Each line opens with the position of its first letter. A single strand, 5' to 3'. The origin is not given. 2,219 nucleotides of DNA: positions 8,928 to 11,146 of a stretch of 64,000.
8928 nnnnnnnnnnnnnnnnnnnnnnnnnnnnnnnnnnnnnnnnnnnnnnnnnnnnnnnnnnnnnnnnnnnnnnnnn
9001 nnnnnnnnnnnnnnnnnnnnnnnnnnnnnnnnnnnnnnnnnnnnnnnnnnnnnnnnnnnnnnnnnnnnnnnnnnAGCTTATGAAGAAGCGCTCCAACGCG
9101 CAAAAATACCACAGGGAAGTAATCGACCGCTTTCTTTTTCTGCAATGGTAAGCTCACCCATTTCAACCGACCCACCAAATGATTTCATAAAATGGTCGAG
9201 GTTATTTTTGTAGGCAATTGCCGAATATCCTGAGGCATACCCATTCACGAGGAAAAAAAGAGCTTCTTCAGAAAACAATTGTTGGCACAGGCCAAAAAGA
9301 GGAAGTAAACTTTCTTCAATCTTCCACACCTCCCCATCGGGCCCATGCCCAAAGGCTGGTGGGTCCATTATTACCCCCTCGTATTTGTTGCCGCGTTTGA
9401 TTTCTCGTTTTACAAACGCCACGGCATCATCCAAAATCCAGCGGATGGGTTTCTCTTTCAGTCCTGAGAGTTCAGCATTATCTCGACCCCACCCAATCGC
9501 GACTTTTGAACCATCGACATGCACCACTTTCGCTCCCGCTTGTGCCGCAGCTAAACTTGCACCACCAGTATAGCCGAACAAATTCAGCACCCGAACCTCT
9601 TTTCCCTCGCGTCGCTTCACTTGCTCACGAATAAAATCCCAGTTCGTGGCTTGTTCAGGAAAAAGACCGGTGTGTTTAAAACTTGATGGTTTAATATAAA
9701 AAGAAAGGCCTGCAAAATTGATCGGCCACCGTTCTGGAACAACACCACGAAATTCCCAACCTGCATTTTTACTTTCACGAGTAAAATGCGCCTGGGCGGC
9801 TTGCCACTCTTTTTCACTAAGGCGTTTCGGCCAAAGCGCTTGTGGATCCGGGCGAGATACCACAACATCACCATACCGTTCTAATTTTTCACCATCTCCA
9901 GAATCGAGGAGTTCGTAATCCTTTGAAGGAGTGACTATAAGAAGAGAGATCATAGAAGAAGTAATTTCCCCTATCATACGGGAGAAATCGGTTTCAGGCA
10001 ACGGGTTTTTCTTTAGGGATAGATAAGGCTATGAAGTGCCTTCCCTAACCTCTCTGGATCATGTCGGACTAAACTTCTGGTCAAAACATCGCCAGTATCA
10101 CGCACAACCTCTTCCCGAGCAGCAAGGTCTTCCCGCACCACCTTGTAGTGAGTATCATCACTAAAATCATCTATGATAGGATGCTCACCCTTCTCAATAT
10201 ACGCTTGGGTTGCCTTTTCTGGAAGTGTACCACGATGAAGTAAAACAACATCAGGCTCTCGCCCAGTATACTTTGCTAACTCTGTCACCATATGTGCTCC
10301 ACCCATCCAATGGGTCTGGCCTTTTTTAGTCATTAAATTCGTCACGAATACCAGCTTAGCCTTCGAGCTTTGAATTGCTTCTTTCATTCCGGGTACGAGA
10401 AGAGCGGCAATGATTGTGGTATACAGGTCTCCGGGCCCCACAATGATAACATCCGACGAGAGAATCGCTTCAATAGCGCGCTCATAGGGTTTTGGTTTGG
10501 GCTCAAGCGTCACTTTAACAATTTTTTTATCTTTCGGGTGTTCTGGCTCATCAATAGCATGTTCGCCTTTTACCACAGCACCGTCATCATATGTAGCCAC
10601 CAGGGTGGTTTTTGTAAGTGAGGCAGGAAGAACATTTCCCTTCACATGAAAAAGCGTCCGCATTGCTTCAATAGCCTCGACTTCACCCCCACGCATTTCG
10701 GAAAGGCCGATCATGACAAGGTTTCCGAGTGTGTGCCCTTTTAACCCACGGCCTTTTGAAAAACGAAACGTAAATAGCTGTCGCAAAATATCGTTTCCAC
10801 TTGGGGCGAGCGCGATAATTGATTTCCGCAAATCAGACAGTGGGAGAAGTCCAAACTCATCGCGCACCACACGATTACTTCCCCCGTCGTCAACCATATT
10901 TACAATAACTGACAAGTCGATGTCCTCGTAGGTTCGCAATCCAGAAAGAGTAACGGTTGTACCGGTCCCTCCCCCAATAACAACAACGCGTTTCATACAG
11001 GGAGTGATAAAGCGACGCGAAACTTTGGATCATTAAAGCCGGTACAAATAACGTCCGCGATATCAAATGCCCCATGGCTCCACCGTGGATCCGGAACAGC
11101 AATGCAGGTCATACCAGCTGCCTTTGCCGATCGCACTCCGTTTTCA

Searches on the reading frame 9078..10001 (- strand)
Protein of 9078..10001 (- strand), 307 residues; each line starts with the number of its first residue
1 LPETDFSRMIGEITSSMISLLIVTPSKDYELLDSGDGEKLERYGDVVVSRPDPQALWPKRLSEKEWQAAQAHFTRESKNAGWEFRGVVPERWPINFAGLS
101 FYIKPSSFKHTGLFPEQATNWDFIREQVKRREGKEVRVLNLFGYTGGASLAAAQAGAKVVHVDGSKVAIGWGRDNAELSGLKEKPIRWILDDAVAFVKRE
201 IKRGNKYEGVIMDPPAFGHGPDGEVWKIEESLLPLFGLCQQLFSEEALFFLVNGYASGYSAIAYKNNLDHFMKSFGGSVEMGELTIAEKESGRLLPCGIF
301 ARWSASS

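Call 3: search_protein_families(library=pfam, proteins=[window:9078-10001:-], max_evalue=1)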
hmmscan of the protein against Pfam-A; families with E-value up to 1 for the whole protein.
window:9078-10001:- (307 aa): 3 families
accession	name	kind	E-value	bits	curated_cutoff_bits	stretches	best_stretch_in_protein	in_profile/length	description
PF10672.15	Methyltrans_SAM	-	9.2e-16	58.4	27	1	84-220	78-209/286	S-adenosylmethionine-dependent methyltransferase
PF03602.21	Cons_hypoth95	-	0.00013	22.1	24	1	131-215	38-122/182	Conserved hypothetical protein 95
PF09445.16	Methyltransf_15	-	0.0091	16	22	1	137-220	3-85/165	RNA cap guanine-N2 methyltransferase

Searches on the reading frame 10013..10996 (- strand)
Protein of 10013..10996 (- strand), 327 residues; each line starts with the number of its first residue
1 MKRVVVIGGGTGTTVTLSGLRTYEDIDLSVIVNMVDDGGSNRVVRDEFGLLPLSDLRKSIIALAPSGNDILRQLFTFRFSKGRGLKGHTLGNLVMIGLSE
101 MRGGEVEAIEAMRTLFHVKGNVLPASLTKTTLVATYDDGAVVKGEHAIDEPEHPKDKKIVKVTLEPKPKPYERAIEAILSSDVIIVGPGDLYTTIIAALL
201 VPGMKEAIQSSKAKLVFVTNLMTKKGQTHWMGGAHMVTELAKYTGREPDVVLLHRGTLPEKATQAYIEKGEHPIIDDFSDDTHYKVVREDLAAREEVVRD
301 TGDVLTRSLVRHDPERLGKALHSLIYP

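Call 13: find_related_loci(query=window:10013-10996:-, collection=genome_contigs, flank=10000)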
Query window:10013-10996:- (327 aa) in genome_contigs; peptide patterns used: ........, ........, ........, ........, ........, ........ (x = any residue, [..] = any of these).
86 stretches matched a pattern; 7 encode a relative of the query (tblastn E <= 1e-3); 7 distinct loci.
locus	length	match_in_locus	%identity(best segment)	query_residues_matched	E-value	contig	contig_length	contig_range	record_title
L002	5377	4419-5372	69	2-319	3e-140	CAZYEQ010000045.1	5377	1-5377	MAG TPA_asm: uncultured Gammaproteobacteria bacterium isolate SRP219642_co4_14 genome assembly, contig: NODE_26258_lengt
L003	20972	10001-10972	57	2-325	3e-124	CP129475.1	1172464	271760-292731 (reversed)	MAG: Candidatus Dojkabacteria bacterium isolate cMAG.21 chromosome, complete genome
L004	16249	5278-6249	56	2-325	5e-122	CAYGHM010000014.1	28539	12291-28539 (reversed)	MAG TPA_asm: uncultured Gammaproteobacteria bacterium isolate ERP113451_co1_442 genome assembly, contig: NODE_1854_lengt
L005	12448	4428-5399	57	3-325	3e-124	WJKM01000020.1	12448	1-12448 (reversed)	MAG: Candidatus Dojkabacteria bacterium isolate Bin_125 k141_4059179, whole genome shotgun sequence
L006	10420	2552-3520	53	3-325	1e-115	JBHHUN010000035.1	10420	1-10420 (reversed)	MAG: Candidatus Dojkabacteria bacterium isolate S.5.sp3_bin.15 NODE_2251_length_10420_cov_7.479498, whole genome shotgun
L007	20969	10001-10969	52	2-325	4e-113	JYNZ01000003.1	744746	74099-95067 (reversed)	MAG: candidate division WS6 bacterium OLB20 TR69_WS6001CONTIG000003, whole genome shotgun sequence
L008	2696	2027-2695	40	3-222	8e-49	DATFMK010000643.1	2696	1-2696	MAG TPA_asm: Balneolales bacterium isolate SMAG_U9223 k141_214251, whole genome shotgun sequence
